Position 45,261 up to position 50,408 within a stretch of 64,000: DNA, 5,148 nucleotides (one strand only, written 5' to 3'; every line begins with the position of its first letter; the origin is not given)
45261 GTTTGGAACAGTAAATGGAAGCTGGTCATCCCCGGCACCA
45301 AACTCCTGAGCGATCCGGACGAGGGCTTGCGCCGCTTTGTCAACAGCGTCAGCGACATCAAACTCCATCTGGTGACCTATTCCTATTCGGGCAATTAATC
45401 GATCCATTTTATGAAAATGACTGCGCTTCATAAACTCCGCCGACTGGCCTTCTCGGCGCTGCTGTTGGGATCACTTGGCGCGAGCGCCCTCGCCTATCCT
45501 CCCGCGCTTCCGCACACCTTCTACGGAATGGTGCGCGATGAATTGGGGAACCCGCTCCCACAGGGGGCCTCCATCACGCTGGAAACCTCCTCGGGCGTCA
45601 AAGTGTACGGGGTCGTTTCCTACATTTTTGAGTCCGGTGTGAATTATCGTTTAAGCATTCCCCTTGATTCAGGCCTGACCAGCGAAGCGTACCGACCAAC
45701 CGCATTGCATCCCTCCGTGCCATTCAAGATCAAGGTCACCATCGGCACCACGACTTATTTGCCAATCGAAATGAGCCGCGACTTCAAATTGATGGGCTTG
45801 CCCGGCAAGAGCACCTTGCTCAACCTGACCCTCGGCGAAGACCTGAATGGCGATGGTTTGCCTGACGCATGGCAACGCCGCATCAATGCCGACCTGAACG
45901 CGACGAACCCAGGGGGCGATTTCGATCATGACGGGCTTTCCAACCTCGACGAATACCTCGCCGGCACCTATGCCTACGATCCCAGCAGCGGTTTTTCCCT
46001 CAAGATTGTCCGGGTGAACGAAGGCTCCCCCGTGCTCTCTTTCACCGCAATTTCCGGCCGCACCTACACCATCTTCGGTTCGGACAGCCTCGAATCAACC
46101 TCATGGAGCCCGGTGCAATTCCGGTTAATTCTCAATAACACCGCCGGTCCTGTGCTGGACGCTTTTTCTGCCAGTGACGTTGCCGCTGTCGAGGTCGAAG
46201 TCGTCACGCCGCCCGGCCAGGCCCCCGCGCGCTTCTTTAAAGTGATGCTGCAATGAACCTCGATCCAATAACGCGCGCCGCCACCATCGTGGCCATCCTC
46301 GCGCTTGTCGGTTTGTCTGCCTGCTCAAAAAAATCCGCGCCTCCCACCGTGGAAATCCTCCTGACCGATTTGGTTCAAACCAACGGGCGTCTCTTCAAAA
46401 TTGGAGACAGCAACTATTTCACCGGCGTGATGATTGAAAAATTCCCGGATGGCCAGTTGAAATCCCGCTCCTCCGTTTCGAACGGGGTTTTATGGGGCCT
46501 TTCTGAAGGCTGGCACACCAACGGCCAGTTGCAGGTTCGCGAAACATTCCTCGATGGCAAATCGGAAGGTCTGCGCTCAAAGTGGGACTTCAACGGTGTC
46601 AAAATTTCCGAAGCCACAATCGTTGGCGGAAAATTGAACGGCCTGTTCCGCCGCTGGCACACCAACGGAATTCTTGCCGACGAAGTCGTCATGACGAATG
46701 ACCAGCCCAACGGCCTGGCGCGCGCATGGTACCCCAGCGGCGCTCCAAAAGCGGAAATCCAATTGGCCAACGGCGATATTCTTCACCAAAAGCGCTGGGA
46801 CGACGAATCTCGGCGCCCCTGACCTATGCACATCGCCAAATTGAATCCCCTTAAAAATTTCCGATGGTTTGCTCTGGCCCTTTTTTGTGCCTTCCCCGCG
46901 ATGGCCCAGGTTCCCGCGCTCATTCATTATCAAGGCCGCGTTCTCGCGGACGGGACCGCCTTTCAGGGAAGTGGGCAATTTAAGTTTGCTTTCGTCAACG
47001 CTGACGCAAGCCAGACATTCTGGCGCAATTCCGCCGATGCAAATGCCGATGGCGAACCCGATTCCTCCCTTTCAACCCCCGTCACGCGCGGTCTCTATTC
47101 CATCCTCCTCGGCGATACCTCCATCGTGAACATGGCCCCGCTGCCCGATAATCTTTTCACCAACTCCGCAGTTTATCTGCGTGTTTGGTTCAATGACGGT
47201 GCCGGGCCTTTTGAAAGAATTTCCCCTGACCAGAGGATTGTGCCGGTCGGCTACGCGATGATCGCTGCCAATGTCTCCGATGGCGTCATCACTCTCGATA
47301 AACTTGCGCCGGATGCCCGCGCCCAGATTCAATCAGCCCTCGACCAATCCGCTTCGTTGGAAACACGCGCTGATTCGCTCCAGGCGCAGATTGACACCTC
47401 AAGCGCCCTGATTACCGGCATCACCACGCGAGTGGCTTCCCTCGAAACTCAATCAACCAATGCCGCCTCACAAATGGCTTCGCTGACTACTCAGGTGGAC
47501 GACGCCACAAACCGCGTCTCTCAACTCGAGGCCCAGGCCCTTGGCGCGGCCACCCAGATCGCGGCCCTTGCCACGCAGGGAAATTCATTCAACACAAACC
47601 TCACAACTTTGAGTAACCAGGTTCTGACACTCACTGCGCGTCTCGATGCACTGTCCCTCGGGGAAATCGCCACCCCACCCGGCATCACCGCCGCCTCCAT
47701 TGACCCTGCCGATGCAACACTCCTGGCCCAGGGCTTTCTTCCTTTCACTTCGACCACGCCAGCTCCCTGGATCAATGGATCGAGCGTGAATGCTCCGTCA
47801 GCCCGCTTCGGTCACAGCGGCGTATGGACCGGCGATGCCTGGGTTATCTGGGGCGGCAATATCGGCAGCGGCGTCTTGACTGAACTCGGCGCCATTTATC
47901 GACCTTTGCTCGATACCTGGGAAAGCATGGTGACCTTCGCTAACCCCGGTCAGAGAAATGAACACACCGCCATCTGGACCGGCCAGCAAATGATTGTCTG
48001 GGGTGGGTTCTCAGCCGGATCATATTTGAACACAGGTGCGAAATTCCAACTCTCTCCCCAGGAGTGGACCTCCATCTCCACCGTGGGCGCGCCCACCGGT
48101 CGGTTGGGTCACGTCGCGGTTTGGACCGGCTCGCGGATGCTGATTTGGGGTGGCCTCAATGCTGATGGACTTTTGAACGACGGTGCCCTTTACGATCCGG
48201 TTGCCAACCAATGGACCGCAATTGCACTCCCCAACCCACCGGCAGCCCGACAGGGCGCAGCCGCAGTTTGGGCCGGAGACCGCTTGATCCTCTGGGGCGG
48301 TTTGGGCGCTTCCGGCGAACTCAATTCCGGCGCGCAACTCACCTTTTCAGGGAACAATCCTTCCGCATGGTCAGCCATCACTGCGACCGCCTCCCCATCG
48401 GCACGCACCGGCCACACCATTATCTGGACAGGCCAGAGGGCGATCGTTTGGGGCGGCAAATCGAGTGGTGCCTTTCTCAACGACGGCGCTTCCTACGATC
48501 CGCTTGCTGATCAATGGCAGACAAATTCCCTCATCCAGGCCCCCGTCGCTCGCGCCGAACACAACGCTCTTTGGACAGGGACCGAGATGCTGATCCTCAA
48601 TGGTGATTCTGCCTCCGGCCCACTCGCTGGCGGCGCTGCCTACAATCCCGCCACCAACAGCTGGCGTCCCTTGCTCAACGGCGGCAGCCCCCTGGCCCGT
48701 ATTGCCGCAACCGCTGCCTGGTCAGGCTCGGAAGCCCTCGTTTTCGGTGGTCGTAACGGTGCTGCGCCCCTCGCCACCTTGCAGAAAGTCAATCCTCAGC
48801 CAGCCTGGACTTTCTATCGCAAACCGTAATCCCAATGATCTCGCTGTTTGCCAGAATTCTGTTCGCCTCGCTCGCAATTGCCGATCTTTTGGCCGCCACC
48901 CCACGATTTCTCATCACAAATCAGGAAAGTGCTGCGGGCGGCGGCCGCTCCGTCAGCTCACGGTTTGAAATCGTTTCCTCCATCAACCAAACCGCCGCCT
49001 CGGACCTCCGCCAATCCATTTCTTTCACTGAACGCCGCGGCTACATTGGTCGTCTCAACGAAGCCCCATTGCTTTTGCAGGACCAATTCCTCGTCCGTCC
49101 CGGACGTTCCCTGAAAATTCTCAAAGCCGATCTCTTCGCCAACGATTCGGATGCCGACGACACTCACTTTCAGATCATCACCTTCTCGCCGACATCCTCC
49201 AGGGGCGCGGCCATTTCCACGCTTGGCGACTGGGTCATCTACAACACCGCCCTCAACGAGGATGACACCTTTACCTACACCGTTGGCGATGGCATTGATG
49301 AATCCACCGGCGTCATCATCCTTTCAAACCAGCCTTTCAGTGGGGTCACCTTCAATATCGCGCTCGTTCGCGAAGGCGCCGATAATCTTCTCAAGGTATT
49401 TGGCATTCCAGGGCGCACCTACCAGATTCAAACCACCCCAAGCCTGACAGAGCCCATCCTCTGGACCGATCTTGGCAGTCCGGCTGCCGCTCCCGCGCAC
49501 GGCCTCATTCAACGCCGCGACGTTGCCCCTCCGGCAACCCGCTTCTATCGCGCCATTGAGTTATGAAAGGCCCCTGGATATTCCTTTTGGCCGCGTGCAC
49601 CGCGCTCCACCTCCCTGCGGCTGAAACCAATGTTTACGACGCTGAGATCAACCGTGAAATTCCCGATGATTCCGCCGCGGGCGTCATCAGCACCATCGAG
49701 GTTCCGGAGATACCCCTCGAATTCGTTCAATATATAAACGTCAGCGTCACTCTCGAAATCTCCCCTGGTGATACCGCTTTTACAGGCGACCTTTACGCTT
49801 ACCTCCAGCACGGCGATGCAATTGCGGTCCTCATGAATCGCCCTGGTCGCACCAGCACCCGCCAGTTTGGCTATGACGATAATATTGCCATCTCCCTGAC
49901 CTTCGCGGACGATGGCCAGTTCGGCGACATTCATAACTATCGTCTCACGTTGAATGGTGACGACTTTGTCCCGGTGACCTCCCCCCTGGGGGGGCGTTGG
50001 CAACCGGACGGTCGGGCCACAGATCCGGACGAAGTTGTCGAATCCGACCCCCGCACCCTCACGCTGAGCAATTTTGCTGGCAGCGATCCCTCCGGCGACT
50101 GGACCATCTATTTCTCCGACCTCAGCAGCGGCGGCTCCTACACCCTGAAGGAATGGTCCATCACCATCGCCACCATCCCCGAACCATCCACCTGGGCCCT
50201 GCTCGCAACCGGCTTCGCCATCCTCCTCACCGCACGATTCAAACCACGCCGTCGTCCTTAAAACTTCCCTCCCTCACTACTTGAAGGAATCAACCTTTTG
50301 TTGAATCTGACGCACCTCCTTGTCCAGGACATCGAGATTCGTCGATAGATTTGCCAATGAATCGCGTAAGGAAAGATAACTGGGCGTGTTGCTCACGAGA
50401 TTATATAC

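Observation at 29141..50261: Eight-gene, ~21-kb operon encoding only exported structural-looking proteins; not assignable to a described system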

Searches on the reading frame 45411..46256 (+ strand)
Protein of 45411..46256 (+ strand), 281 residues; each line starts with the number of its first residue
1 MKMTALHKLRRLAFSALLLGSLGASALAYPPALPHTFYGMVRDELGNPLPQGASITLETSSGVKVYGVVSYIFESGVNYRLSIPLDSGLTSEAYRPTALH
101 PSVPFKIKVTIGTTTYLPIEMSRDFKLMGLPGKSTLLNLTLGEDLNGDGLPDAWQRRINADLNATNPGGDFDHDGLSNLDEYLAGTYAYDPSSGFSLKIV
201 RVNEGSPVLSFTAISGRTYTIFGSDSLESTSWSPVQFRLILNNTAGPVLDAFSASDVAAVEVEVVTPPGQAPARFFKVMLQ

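Call 4: search_protein_families(library=pfam, proteins=[window:45411-46253:+], max_evalue=0.01)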
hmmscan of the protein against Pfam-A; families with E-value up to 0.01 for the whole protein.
window:45411-46253:+ (281 aa): 0 families

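Call 5: search_protein_families(library=ncbifam, proteins=[window:45411-46253:+], max_evalue=0.01)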
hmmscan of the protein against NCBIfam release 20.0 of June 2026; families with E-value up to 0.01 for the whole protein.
window:45411-46253:+ (281 aa): 1 family
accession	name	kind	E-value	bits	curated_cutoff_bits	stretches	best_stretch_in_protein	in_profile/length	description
NF042425.1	Amuc_1099_fam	equivalog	0.0009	18.9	50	1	135-193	93-152/321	Amuc_1099 family pilus-like system protein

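Call 10: find_encoding_contigs(protein=window:45411-46256:+, flank=10000, max_places=6)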
Protein window:45411-46256:+ (281 aa): no gene with exactly this product is on record in the collection.

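Call 13: search_protein_families(library=phrogs, proteins=[window:45411-46253:+], max_evalue=0.01)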
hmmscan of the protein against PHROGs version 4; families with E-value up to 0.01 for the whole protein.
window:45411-46253:+ (281 aa): 1 family
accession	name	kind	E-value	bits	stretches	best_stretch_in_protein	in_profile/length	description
phrog_36046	-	unknown function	0.0031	17.5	1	153-194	278-319/506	-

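Call 39: search_protein_families(library=pfam, proteins=[window:45411-46253:+], max_evalue=5)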
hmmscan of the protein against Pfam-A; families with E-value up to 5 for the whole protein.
window:45411-46253:+ (281 aa): 2 families
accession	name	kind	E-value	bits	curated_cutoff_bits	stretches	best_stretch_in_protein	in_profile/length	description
PF01839.29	FG-GAP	-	0.093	13.1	22.1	1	139-152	5-17/37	FG-GAP repeat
PF13953.12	PapC_C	-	0.21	11.8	27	1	41-65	4-26/66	PapC C-terminal domain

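Call 92: search_solved_structures(query=A2, max_evalue=10)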
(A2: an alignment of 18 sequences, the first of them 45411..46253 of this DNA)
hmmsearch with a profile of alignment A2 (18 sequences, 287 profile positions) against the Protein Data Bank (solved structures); distinct sequences matched with E-value up to 10: 25.
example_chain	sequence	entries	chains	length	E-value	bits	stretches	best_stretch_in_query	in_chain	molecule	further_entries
6va7_A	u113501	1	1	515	0.19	13.7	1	111-173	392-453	Glucose-6-phosphate 1-dehydrogenase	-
9b9k_L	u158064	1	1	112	0.63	12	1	146-193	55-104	MINT1526A Fab Light Chain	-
7sei_A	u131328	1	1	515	0.76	11.8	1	135-173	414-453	Glucose-6-phosphate 1-dehydrogenase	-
6jyu_A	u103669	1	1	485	0.77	11.7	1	136-173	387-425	Glucose-6-phosphate 1-dehydrogenase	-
7zve_G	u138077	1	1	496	0.78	11.7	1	136-173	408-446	Glucose-6-phosphate 1-dehydrogenase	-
7zve_C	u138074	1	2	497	0.78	11.7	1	136-173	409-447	Glucose-6-phosphate 1-dehydrogenase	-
7zve_B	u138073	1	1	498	0.78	11.7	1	136-173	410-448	Glucose-6-phosphate 1-dehydrogenase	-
7zve_D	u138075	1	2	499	0.78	11.7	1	136-173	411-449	Glucose-6-phosphate 1-dehydrogenase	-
7zve_E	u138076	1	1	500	0.78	11.7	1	136-173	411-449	Glucose-6-phosphate 1-dehydrogenase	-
7zvd_N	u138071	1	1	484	0.79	11.7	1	136-173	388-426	Glucose-6-phosphate 1-dehydrogenase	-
7zve_A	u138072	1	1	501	0.79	11.7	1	136-173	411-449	Glucose-6-phosphate 1-dehydrogenase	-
1qki_A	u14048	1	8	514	0.8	11.7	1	136-173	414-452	GLUCOSE-6-PHOSPHATE 1-DEHYDROGENASE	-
2bh9_A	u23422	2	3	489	0.8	11.7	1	136-173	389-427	GLUCOSE-6-PHOSPHATE 1-DEHYDROGENASE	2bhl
7seh_A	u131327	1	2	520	0.81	11.7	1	135-173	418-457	Glucose-6-phosphate 1-dehydrogenase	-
6e07_L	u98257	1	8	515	0.81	11.7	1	136-173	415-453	Glucose-6-phosphate 1-dehydrogenase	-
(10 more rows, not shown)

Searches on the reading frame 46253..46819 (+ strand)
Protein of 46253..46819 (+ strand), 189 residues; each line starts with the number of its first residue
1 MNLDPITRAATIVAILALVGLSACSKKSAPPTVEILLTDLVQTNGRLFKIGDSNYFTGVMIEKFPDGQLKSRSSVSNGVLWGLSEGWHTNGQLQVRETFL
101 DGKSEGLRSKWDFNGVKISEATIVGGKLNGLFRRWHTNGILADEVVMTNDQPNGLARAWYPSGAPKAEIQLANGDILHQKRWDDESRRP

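Call 4: search_protein_families(library=pfam, proteins=[window:46253-46819:+], max_evalue=0.01)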
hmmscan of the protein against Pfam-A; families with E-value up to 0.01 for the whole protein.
window:46253-46819:+ (189 aa): 1 family
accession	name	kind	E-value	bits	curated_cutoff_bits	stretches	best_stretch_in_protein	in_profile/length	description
PF07661.19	MORN_2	-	3.2e-11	42.5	29.6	0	82-100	3-21/22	MORN repeat variant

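Call 5: search_protein_families(library=ncbifam, proteins=[window:46253-46819:+], max_evalue=0.01)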
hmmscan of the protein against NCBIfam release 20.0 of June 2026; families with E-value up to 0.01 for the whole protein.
window:46253-46819:+ (189 aa): 1 family
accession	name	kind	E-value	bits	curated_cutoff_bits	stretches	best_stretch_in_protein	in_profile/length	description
NF033566.1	adhes_LIC20035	equivalog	0.00017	20.5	250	1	92-169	128-209/434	LIC20035 family adhesin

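Call 13: search_protein_families(library=phrogs, proteins=[window:46253-46819:+], max_evalue=0.01)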
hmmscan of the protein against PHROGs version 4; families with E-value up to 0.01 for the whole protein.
window:46253-46819:+ (189 aa): 0 families

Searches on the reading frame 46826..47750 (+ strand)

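Call 39: search_protein_families(library=pfam, proteins=[window:46826-47750:+], max_evalue=5)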
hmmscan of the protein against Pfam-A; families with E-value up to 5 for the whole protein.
window:46826-47750:+ (308 aa): 41 families (the best 25 are shown)
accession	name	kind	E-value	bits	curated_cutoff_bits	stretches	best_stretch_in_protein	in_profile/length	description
PF23991.1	DUF7310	-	0.0014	19.5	40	1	200-237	16-52/83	Coiled-coil region of unknown function (DUF7310)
PF25014.1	NET2A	-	0.0038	17.5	33.1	1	174-268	88-178/235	NET2A-like domain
PF20993.2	CENPH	-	0.006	17.1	27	1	165-276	31-131/175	CENPH protein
PF12795.12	MscS_porin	-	0.0061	16.6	34.4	1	169-275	26-138/238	Mechanosensitive ion channel porin domain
PF07889.17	DUF1664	-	0.007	16.8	34.6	1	173-236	59-122/124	Protein of unknown function (DUF1664)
PF19220.6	Rod_CreS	-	0.0071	15.9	100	1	163-256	115-205/359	Crescentin, rod domain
PF00261.25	Tropomyosin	-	0.0074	16.2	38.6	1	164-245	32-112/242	Tropomyosin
PF07926.17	TPR_MLP1_2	-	0.011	16.2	36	1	164-276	6-115/129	TPR/MLP1/MLP2-like protein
PF16331.10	TolA_bind_tri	-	0.014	16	30.1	1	200-265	3-68/76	TolA binding protein trimerisation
PF13874.11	Nup54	-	0.025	15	30.5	1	185-275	34-125/140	Nucleoporin complex subunit 54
PF19111.5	DUF5798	-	0.035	14.7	27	1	215-251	29-65/89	Family of unknown function (DUF5798)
PF11932.13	DUF3450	-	0.035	13.8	32.6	1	162-235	19-92/241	Protein of unknown function (DUF3450)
PF04012.17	PspA_IM30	-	0.037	14.1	33.9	1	163-262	34-138/220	PspA/IM30 family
PF10174.14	Cast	-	0.04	12.6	29.1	1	170-266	472-567/766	RIM-binding protein of the cytomatrix active zone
PF08614.16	ATG16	-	0.06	13.9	33.7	1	166-267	43-147/200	Autophagy protein 16 (ATG16)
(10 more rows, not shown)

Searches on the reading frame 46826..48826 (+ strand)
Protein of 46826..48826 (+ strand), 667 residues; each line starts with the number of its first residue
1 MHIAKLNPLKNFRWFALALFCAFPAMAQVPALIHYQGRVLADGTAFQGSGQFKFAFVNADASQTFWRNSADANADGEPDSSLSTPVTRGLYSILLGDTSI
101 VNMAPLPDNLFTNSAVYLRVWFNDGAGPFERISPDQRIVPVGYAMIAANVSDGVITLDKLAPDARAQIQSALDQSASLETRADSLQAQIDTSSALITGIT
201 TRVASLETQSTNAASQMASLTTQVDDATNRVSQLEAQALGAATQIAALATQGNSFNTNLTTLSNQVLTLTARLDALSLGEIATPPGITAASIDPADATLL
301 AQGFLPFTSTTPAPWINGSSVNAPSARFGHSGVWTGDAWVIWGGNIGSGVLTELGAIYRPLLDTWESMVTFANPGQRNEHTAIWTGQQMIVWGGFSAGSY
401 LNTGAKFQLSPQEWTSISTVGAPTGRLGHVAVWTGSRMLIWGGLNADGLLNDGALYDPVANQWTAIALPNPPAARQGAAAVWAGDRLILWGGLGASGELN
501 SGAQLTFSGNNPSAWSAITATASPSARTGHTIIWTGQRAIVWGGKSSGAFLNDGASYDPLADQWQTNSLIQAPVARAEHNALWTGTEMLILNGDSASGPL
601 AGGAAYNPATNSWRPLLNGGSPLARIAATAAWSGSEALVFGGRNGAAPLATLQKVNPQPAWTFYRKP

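Call 4: search_protein_families(library=pfam, proteins=[window:46826-48826:+], max_evalue=0.01)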
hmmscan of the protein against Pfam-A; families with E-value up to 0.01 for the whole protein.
window:46826-48826:+ (667 aa): 9 families
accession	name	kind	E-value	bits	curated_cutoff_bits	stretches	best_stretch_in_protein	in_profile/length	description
PF24681.1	Kelch_KLHDC2_KLHL20_DRC7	-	3.1e-43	148.1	50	2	329-482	1-161/221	KLHDC2/KLHL20/DRC7 Kelch-repeats domain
PF24981.1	Beta-prop_ATRN-LZTR1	-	5.3e-29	101.8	50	2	319-501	32-228/289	Attractin/LZTR1 beta-propeller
PF13415.12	Kelch_3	-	2.9e-12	46.9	22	1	435-481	1-46/48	Galactose oxidase, central domain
PF13418.12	Kelch_4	-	6.4e-11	42.5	21.6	1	426-472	2-48/49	Galactose oxidase, central domain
PF24996.1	NANM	-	1.7e-10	40.7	45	1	364-447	42-128/350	N-acetylneuraminate epimerase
PF01344.31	Kelch_1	-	3e-10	39.9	20.1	0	426-466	2-42/46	Kelch motif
PF13854.13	Kelch_HCF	-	9.4e-08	32.1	113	1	415-544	5-139/345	Host cell factor, Kelch-repeats domain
PF13964.12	Kelch_6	-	5.2e-06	26.7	25.3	0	527-569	2-45/50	Kelch motif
PF07646.21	Kelch_2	-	1.3e-05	25.3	21.3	0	427-464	3-42/48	Kelch motif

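Call 5: search_protein_families(library=ncbifam, proteins=[window:46826-48826:+], max_evalue=0.01)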
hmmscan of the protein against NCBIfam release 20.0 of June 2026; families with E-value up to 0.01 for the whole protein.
window:46826-48826:+ (667 aa): 11 families
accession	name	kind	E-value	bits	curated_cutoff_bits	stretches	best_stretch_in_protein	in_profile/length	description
TIGR03547.1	muta_rot_YjhT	subfamily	7.1e-10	38.5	256.35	1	364-447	42-130/346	YjhT family mutarotase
NF010730.0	PRK14131.1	subfamily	2.9e-08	32.9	416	1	364-446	71-158/384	N-acetylneuraminate epimerase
NF053851.1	Bdello_MAT_N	subfamily_domain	1.8e-06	27.8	60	0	117-151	114-147/162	mosaic adhesive trimer family chimeric fiber protein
TIGR03548.1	mutarot_permut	subfamily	4.6e-06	26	243.2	1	380-492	117-231/323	cyclically-permuted mutarotase family protein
TIGR02168.1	SMC_prok_B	equivalog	1.7e-05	22.8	567.35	1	164-272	775-883/1181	chromosome segregation protein SMC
TIGR04523.1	Mplasa_alph_rch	subfamily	0.00023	19.3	270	1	179-265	320-476/745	helix-rich protein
NF045487.1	ASRP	equivalog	0.00039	19.2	300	1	157-276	322-441/593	archaea-specific SMC-related protein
TIGR02169.1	SMC_prok_A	equivalog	0.001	16.8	729.4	1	165-269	258-363/1165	chromosome segregation protein SMC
TIGR04211.1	SH3_and_anchor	equivalog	0.0027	17.3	65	0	171-276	57-158/198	TIGR04211 family SH3 domain-containing protein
NF038218.1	IcmG_DotF_IVB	equivalog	0.0028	17.4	200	0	162-264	86-187/266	type IVB secretion system protein IcmG/DotF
NF041035.1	Rad50_Halo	equivalog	0.0086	14.5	1000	0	163-274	472-582/883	DNA double-strand break repair ATPase Rad50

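Call 13: search_protein_families(library=phrogs, proteins=[window:46826-48826:+], max_evalue=0.01)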
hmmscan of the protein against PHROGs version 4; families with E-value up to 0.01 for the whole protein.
window:46826-48826:+ (667 aa): 6 families
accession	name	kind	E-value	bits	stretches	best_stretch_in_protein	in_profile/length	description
phrog_16216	-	unknown function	5.4e-10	39.7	1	424-618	196-386/418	-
phrog_12615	-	unknown function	8.2e-08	32.8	2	449-614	61-214/290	-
phrog_5269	-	unknown function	0.00052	19.9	1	182-248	95-161/564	-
phrog_19577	-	head and packaging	0.0018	18.4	1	176-267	96-187/378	minor head protein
phrog_2589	-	tail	0.0044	14.4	1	180-277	3353-3460/3686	tail protein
phrog_1775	-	head and packaging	0.0047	15.4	1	161-272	496-611/1609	minor head protein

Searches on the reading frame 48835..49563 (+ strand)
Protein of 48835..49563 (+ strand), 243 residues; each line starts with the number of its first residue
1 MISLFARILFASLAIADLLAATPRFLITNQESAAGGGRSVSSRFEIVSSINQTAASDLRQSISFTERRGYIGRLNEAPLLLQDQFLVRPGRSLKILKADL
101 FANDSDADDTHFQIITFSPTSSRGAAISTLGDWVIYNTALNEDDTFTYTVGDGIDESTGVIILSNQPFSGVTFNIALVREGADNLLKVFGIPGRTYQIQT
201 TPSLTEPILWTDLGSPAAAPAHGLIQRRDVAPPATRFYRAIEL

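Call 4: search_protein_families(library=pfam, proteins=[window:48835-49563:+], max_evalue=0.01)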
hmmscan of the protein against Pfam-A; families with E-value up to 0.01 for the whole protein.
window:48835-49563:+ (243 aa): 3 families
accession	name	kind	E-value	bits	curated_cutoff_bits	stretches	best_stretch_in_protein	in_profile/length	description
PF17963.7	Big_9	-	8e-09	36.7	23.6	1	75-159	1-84/89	Bacterial Ig domain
PF17892.7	Cadherin_5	-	5.1e-06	26.7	26.5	1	75-158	2-89/98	Cadherin-like domain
PF17803.7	Cadherin_4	-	4.3e-05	24.4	25.1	1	75-148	11-71/71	Bacterial cadherin-like domain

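Call 5: search_protein_families(library=ncbifam, proteins=[window:48835-49563:+], max_evalue=0.01)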
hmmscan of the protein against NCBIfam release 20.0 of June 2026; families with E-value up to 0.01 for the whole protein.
window:48835-49563:+ (243 aa): 1 family
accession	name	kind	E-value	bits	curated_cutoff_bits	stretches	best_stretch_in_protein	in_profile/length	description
NF012211.1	tand_rpt_95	domain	0.00017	21.5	90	1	93-159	8-78/98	tandem-95 repeat protein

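Call 13: search_protein_families(library=phrogs, proteins=[window:48835-49563:+], max_evalue=0.01)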
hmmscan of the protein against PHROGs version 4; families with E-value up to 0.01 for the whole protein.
window:48835-49563:+ (243 aa): 0 families

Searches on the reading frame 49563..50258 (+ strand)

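Call 4: search_protein_families(library=pfam, proteins=[window:49563-50258:+], max_evalue=0.01)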
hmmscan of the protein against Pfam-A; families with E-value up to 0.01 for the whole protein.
window:49563-50258:+ (232 aa): 2 families
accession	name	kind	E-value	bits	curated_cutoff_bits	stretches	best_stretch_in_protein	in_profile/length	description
PF07589.16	PEP-CTERM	-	0.001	19.5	20.7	1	204-225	1-22/24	PEP-CTERM motif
PF01483.27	P_proprotein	-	0.0016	18.9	21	1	136-202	20-86/86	Proprotein convertase P-domain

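Call 5: search_protein_families(library=ncbifam, proteins=[window:49563-50258:+], max_evalue=0.01)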
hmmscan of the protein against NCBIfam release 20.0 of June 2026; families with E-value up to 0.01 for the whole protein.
window:49563-50258:+ (232 aa): 8 families
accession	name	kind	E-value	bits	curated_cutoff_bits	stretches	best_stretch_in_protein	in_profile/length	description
NF041538.1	PEP_EDSA_1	subfamily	6e-06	26.1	100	1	145-224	212-303/307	EDSAP-1 family PEP-CTERM protein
NF038129.1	PEP_NF038129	equivalog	3.4e-05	23.8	65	1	201-225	167-191/194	NF038129 family PEP-CTERM protein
NF035944.1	PEPxxWA-CTERM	domain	0.00019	21.3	35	1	205-220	1-16/24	PEPxxWA-CTERM sorting domain-containing protein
NF038126.1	PEP_CTERM_FxDxF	subfamily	0.00021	21.6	50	1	188-221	128-158/165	FxDxF family PEP-CTERM protein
TIGR02595.1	PEP_CTERM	domain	0.0013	19.5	16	1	205-227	1-23/24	PEP-CTERM sorting domain-containing protein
NF038119.1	PEP_CTERM_MHFG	equivalog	0.0013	19.1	100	1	199-225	230-256/260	MHFG family PEP-CTERM protein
NF038120.1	PEP_CTERM_QFxxD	subfamily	0.0032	17.4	80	1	200-225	188-212/215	NF038120 family PEP-CTERM protein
NF038118.1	PEP_CTERM_CCXG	equivalog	0.007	16.1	90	0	194-225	165-196/199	CCXG family PEP-CTERM protein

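Call 13: search_protein_families(library=phrogs, proteins=[window:49563-50258:+], max_evalue=0.01)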
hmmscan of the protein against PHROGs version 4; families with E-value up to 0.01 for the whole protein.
window:49563-50258:+ (232 aa): 0 families
